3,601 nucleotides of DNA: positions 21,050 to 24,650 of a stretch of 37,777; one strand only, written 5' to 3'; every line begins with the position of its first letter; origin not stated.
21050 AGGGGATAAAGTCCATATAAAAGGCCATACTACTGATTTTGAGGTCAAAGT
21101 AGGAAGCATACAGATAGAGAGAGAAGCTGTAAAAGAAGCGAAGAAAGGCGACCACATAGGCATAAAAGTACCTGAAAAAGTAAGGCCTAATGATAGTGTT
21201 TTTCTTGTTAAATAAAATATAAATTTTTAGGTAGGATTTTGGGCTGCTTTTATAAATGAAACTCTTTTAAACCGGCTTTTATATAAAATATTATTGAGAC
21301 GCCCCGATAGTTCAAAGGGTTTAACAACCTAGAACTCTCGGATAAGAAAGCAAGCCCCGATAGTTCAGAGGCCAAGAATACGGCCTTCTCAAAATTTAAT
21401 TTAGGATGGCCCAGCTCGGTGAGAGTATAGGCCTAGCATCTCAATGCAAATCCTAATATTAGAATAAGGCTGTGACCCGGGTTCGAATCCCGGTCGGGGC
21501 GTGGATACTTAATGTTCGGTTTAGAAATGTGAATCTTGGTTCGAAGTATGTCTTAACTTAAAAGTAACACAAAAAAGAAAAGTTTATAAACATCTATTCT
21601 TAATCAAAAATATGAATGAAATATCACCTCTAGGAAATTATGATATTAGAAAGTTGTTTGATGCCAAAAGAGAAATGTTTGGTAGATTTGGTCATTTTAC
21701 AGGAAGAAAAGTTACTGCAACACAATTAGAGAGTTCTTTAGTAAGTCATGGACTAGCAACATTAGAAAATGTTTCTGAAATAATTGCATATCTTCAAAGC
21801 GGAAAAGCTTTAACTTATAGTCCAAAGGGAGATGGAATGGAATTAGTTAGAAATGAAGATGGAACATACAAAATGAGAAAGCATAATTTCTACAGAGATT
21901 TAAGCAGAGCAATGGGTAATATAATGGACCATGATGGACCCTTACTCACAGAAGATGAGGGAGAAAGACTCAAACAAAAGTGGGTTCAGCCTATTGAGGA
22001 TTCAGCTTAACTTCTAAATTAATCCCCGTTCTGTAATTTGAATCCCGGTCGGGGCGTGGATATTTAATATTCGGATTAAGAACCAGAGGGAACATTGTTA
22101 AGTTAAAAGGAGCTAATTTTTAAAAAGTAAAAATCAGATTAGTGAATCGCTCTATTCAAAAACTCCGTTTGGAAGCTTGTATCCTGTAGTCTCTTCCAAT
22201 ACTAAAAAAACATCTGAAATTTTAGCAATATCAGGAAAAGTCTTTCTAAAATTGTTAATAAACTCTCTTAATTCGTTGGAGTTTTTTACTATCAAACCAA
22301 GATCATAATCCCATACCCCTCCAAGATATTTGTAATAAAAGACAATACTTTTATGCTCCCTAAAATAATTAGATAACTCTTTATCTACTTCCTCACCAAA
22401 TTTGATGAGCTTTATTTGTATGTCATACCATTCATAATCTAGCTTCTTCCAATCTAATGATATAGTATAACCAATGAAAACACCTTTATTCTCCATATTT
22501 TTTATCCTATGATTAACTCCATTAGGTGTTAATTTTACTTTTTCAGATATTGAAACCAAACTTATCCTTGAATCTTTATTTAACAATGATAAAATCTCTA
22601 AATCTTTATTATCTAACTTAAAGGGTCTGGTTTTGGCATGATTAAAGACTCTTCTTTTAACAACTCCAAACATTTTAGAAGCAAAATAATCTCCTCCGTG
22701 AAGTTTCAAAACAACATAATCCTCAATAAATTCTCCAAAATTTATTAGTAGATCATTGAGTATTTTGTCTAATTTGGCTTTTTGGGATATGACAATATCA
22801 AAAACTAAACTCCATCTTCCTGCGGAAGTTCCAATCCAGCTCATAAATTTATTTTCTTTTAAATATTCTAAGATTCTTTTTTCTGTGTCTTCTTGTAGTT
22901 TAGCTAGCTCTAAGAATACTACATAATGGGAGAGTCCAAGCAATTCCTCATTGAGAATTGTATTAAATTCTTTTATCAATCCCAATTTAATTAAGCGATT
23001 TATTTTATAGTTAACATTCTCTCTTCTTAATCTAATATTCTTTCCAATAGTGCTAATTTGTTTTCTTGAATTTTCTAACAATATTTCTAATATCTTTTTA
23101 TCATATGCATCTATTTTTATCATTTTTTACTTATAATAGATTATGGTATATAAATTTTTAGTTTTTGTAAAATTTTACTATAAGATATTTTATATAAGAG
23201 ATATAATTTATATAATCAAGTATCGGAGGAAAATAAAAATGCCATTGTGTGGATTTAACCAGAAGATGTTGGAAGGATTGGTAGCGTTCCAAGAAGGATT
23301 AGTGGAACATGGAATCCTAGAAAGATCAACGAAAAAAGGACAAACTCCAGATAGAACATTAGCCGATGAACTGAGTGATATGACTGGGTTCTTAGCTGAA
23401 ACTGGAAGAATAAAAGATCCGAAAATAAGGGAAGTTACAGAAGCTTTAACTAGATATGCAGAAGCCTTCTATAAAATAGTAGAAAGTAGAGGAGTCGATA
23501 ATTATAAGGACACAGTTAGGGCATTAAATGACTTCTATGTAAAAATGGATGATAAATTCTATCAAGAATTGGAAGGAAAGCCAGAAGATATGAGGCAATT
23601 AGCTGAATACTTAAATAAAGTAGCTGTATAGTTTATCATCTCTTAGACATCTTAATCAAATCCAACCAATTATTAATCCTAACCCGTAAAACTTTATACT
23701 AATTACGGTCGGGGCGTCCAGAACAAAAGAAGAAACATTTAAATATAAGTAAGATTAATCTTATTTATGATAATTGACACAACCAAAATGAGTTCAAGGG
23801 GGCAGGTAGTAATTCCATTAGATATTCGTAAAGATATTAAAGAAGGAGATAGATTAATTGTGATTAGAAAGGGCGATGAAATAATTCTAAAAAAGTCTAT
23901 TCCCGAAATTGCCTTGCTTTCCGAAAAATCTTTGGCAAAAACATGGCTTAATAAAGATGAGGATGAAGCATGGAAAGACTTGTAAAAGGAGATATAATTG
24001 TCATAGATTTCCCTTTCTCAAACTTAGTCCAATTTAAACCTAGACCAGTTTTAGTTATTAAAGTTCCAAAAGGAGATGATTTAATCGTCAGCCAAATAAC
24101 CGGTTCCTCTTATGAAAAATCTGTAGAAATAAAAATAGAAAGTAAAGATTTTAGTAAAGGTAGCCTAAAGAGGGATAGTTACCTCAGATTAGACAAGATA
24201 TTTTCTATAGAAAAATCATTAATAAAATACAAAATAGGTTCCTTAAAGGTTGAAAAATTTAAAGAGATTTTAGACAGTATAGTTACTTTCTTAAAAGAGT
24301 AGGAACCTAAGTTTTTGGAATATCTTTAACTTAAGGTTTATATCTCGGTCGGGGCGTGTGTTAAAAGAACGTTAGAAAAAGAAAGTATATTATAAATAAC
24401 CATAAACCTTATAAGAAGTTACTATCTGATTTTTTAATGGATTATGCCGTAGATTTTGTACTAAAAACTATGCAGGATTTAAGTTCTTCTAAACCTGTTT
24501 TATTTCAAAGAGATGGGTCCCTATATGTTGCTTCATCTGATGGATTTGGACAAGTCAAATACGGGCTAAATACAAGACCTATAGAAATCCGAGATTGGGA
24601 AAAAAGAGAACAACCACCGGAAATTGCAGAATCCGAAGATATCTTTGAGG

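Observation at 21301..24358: tRNA-Glu-anchored tandem array of three integrase-less gene cassettes, each closed by a copy of the tRNA 3' end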

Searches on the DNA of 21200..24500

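Call 46: search_rna_families(source=window, start=21200, end=24500, threshold=evalue, max_evalue=10, show_alignments=3)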
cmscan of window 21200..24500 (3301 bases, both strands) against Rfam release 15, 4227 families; matches with E-value up to 10: 7.
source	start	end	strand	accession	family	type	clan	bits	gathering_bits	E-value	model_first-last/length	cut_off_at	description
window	23551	23575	-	RF01338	CRISPR-DR25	Gene; CRISPR;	CL00014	22.5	36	0.33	1-25/25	no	CRISPR RNA direct repeat element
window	23970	24034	-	RF01479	rli48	Gene; sRNA;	-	21.9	100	1.1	1-149/149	no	Listeria sRNA rli48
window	23560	23649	-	RF00326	snoZ155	Gene; snRNA; snoRNA; CD-box;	-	21.2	43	8.5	1-81/81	no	Small nucleolar RNA Z155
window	21469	21500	+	RF01684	mascRNA-menRNA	Gene;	-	17.9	42.5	3.8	1-56/56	no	MALAT1-associated small cytoplasmic RNA/MEN beta RNA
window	21405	21495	+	RF00005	tRNA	Gene; tRNA;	CL00001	17.7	29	4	6-65/71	no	tRNA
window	22181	22301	+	RF00420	SNORA61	Gene; snRNA; snoRNA; HACA-box;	-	17.7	74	4.1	1-132/132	no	Small nucleolar RNA SNORA61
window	24279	24305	+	RF02914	DUF805b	Cis-reg;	CL00115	17.4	35.6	0.17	1-35/35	no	DUF805b RNA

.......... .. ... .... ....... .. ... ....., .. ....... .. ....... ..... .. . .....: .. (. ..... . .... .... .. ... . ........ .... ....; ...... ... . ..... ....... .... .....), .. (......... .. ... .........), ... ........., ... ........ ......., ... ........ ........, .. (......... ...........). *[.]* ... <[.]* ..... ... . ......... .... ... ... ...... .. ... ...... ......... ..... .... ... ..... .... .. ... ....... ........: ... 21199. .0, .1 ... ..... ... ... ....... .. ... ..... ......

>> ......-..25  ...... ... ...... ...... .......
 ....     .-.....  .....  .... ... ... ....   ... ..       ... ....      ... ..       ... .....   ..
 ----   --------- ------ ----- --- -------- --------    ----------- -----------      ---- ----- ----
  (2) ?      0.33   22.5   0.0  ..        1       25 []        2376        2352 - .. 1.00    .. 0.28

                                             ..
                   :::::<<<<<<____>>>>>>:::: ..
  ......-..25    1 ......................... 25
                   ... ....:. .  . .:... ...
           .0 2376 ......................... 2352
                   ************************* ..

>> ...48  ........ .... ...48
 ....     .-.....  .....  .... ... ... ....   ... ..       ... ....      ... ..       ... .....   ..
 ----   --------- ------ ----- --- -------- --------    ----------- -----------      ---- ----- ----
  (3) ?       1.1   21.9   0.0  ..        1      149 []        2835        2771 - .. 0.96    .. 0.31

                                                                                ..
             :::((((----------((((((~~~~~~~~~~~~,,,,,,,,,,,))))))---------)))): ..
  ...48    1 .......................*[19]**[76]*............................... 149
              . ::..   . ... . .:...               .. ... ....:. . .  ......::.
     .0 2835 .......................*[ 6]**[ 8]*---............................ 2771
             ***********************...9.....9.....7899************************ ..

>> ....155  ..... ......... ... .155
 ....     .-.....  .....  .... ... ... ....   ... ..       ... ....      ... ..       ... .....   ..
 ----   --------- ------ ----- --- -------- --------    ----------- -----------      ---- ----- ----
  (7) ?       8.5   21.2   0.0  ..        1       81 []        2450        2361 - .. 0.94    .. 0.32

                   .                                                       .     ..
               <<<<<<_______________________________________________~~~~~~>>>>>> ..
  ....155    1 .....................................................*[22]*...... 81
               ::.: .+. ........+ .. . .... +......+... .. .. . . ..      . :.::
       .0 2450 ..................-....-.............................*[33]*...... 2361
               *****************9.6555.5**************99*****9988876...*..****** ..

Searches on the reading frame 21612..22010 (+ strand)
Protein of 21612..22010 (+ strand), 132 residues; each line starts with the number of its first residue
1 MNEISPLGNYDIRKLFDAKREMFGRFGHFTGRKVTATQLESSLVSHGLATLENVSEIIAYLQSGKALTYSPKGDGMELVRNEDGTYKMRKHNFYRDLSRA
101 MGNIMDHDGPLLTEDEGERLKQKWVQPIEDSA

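Call 7: search_protein_families(library=pfam, proteins=[window:21612-22010:+], max_evalue=0.1)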
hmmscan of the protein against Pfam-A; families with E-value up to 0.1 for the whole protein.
window:21612-22010:+ (132 aa): 0 families

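Call 21: find_encoding_contigs(protein=window:21612-22010:+, flank=10000, max_places=10)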
Protein window:21612-22010:+ (132 aa): 10 contigs read that carry it; 8 places shown.
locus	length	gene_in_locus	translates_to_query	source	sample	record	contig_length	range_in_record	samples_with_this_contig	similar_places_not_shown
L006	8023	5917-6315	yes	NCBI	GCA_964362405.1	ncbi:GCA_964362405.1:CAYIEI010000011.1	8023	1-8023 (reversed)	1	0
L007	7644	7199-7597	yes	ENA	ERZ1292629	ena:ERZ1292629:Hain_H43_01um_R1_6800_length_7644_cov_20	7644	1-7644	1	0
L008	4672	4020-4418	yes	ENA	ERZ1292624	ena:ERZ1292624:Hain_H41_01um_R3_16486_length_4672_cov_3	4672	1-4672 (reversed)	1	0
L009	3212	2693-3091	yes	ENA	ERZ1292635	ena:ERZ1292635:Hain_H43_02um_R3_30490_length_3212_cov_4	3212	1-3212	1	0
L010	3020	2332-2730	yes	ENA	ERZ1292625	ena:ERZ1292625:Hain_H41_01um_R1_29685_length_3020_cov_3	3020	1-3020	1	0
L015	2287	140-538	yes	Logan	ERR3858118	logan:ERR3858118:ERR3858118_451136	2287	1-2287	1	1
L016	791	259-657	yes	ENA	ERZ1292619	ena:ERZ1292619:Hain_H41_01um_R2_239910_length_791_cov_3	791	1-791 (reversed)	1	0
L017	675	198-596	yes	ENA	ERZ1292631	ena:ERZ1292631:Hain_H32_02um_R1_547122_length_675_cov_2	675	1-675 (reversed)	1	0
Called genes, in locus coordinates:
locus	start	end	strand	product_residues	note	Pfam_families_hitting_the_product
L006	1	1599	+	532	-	?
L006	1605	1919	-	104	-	-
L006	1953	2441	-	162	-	-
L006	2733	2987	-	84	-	-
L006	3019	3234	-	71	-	-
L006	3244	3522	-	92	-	-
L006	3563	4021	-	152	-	PF04307:YdjM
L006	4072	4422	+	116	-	-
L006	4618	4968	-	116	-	-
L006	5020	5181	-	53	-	-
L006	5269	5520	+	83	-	PF03144:GTP_EFTU_D2 (weak)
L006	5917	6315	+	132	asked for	-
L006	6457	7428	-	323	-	PF13404:HTH_AsnC-type, PF13412:HTH_24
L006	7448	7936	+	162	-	-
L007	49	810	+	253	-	PF23023:Anti-Pycsar_Apyc1, PF00753:Lactamase_B, PF12706:Lactamase_B_2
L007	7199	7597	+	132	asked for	-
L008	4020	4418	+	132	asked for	-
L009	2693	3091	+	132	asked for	-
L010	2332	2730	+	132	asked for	-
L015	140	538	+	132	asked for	-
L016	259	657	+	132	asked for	-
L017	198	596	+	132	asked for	-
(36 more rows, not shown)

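Call 30: search_protein_families(library=ncbifam, proteins=[window:21612-22010:+], max_evalue=0.1)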
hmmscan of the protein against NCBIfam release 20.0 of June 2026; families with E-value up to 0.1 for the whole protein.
window:21612-22010:+ (132 aa): 1 family
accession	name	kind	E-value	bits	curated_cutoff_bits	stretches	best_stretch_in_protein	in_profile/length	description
NF009278.1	PRK12636.1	equivalog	0.0039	16.8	350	1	48-121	73-143/263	flagellar basal body rod protein FlgG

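Call 31: search_protein_families(library=phrogs, proteins=[window:21612-22010:+], max_evalue=0.1)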
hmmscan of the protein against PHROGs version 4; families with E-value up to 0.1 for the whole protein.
window:21612-22010:+ (132 aa): 0 families

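Call 32: find_homologous_proteins(query=window:21612-22010:+, max_evalue=0.001)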
Query window:21612-22010:+ (132 aa): 1 proteins with E <= 0.001 among 11 candidates.
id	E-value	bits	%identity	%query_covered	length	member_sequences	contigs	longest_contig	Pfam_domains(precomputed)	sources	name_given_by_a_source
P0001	1.9e-82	292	100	100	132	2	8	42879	-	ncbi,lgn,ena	ncbi:MAG: hypothetical protein AABX50_01590 [Nanoarchaeota archaeon]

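Call 77: search_protein_representatives(protein=window:21612-22010:+)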
Query: 132 residues. Proteins with E-value up to 0.001 (for the whole library): 4; up to 1e-10: 3; up to 1e-30: 1. The best 4 are listed.
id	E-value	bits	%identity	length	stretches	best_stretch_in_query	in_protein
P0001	6.1e-83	291.5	100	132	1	1-132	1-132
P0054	2.0e-23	99.1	51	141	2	11-90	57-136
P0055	1.1e-21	93.6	44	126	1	9-125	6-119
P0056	2.9e-04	37.2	25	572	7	44-96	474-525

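Call 78: find_encoding_contigs(protein=P0055, flank=6000, max_places=5)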
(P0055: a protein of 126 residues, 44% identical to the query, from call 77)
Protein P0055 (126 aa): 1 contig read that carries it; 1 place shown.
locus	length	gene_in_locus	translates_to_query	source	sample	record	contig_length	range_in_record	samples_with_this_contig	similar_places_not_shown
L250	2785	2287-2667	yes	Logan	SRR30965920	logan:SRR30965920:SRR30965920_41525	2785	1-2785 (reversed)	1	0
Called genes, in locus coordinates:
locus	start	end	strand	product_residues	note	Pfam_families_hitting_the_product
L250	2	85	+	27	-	?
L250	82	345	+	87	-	-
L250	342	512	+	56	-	-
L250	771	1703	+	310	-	PF03881:Fructosamin_kin, PF01636:APH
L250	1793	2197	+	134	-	PF01042:Ribonuc_L-PSP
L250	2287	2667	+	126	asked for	-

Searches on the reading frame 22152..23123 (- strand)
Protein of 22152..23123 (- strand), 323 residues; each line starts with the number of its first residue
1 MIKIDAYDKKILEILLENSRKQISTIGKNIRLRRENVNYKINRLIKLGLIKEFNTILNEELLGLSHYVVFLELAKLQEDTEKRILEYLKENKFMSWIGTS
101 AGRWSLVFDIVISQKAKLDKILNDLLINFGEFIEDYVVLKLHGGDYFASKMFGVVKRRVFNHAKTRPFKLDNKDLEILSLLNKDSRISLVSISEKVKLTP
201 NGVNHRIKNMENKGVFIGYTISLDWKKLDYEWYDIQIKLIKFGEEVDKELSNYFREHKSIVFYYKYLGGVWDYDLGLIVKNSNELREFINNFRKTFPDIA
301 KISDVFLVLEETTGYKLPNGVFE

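Call 7: search_protein_families(library=pfam, proteins=[window:22152-23123:-], max_evalue=0.1)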
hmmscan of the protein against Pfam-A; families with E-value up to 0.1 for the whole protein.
window:22152-23123:- (323 aa): 13 families
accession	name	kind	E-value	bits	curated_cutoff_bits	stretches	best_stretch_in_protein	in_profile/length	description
PF13412.12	HTH_24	-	2.3e-21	75.5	21.9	2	170-215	1-46/48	Winged helix-turn-helix DNA-binding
PF13404.12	HTH_AsnC-type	-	5.8e-18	64.9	27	2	170-211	1-42/42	AsnC-type helix-turn-helix domain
PF01978.25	TrmB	-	0.0004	20.6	25.6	1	5-51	7-53/68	Sugar-specific transcriptional regulator TrmB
PF01047.28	MarR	-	0.00047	20.4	24.6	0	10-51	7-48/59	MarR family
PF01037.27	AsnC_trans_reg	-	0.0026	18.1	25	0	254-302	18-65/73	Lrp/AsnC ligand binding domain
PF08280.17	HTH_Mga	-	0.0063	16.9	23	0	173-210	6-43/59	M protein trans-acting positive regulator (MGA) HTH domain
PF09202.17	Rio2_N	-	0.0092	16.7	27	0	24-52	28-56/82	Rio2, N-terminal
PF12840.13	HTH_20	-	0.011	16.2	27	0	175-211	7-43/51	Helix-turn-helix domain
PF12802.13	MarR_2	-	0.022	15.4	27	0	13-51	12-51/61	MarR family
PF25212.1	HVO_A0114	-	0.036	14.3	27.6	0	10-51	26-67/84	HVO_A0114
PF01726.22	LexA_DNA_bind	-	0.062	13.5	23.7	0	190-215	29-55/65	LexA DNA binding domain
PF13601.12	HTH_34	-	0.084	13.5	27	0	175-214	3-42/80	Winged helix DNA-binding domain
PF13545.12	HTH_Crp_2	-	0.094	13.1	27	0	26-60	28-65/70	Crp-like helix-turn-helix domain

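Call 30: search_protein_families(library=ncbifam, proteins=[window:22152-23123:-], max_evalue=0.1)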
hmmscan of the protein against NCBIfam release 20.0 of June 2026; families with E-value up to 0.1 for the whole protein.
window:22152-23123:- (323 aa): 15 families
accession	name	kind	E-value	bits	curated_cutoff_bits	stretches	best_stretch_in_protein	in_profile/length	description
NF053758.1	ChrTpTrnRegChrS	equivalog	2.3e-22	79.4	250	2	2-124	10-130/158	chromate efflux transcriptional regulator ChrS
NF040947.1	trans_reg_LysM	equivalog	2.1e-19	69.6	180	2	170-292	1-118/136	HTH-type transcriptional regulator LysM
NF008370.0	PRK11169.1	equivalog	8.1e-17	61.4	233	2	164-311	6-152/164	leucine-responsive transcriptional regulator Lrp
NF040820.1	trans_reg_LrpA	equivalog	6.1e-15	55.3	250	2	170-235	2-67/141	HTH-type transcriptional regulator LrpA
NF041396.1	TranRegLrp_Halo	equivalog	2.1e-13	50.4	190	2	171-284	4-114/149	HTH-type transcriptional regulator Lrp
NF008384.0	PRK11179.1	equivalog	4.4e-13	49.3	227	2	168-233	5-70/153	transcriptional regulator AsnC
NF041395.1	TranRegLrpA1_Halo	equivalog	7.2e-10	39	250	1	175-230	8-63/142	HTH-type transcriptional regulator LrpA1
NF053606.1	Sta1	subfamily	2.1e-07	31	80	2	4-55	18-69/100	Sta1 family transcriptional regulator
NF040939.2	trans_reg_lrs14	equivalog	6.6e-06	26.1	90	1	3-52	18-68/103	Lrs14 family HTH-type transcriptional regulator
TIGR01884.1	cas_HTH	subfamily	0.0028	17.1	60.2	0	163-214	133-184/202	CRISPR-associated CARF protein Csa3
NF040708.3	Siroheme_Dcarb_AhbA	equivalog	0.0046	16.7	140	1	23-125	19-118/144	siroheme decarboxylase subunit alpha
NF008847.0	PRK11886.1-2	equivalog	0.0093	15.3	293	0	7-81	6-77/320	bifunctional biotin--[acetyl-CoA-carboxylase] ligase/biotin operon repressor BirA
NF040707.3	Siroheme_Dcarb_AhbB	equivalog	0.024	14.4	125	0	21-66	14-59/146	siroheme decarboxylase subunit beta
TIGR04176.1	MarR_EPS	equivalog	0.033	14.2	88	0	7-55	5-53/105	MarR family EPS-associated transcriptional regulator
NF033788.1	HTH_metalloreg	subfamily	0.071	12.9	55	0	174-214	13-53/77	metalloregulator ArsR/SmtB family transcription factor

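Call 31: search_protein_families(library=phrogs, proteins=[window:22152-23123:-], max_evalue=0.1)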
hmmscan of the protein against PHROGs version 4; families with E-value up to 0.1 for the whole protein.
window:22152-23123:- (323 aa): 8 families
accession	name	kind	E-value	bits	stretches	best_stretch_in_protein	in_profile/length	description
phrog_2440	-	transcription regulation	1.5e-06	29.2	1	7-55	29-80/126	transcriptional regulator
phrog_33253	-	unknown function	0.0014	19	1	34-100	96-158/309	-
phrog_10086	-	DNA, RNA and nucleotide metabolism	0.0036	18.5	1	4-57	15-67/91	HTH DNA binding protein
phrog_678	-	DNA, RNA and nucleotide metabolism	0.0059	17.2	0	23-52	88-117/346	replication initiation O-like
phrog_21716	-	unknown function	0.012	16.5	1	11-57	14-62/81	-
phrog_3855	-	DNA, RNA and nucleotide metabolism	0.029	15.8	0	16-53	75-112/115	HTH DNA binding protein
phrog_1687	-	transcription regulation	0.03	15.3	0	176-226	6-54/162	MarR family transcrition regulator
phrog_12817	-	transcription regulation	0.085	13.8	1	169-227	70-128/151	transcriptional regulator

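Call 67: find_encoding_contigs(protein=window:22152-23123:-, flank=6000, max_places=10)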
Protein window:22152-23123:- (323 aa): 5 contigs read that carry it; 3 places shown.
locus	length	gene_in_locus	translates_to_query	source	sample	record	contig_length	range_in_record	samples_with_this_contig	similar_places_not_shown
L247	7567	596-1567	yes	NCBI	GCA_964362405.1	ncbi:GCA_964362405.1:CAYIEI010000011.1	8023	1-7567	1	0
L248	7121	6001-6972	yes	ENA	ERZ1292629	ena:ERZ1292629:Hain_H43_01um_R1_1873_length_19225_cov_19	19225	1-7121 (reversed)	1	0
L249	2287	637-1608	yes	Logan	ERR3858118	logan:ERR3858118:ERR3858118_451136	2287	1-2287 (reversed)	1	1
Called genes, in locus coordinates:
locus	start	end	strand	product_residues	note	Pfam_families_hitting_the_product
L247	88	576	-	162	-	-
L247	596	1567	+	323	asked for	PF13404:HTH_AsnC-type, PF13412:HTH_24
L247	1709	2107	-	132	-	-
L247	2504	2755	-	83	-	PF03144:GTP_EFTU_D2 (weak)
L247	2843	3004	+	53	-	-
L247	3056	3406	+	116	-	-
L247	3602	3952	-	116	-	-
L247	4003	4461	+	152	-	PF04307:YdjM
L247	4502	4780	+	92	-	-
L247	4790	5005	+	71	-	-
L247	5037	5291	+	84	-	-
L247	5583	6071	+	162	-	-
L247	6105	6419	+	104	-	-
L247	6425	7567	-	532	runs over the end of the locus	?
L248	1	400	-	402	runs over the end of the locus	PF05496:RuvB_N (weak), PF00004:AAA, PF13173:AAA_14 (weak), PF13401:AAA_22 (faint), PF21960:RCF1-5-like_lid (faint)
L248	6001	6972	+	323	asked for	PF13404:HTH_AsnC-type, PF13412:HTH_24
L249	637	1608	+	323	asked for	PF13404:HTH_AsnC-type, PF13412:HTH_24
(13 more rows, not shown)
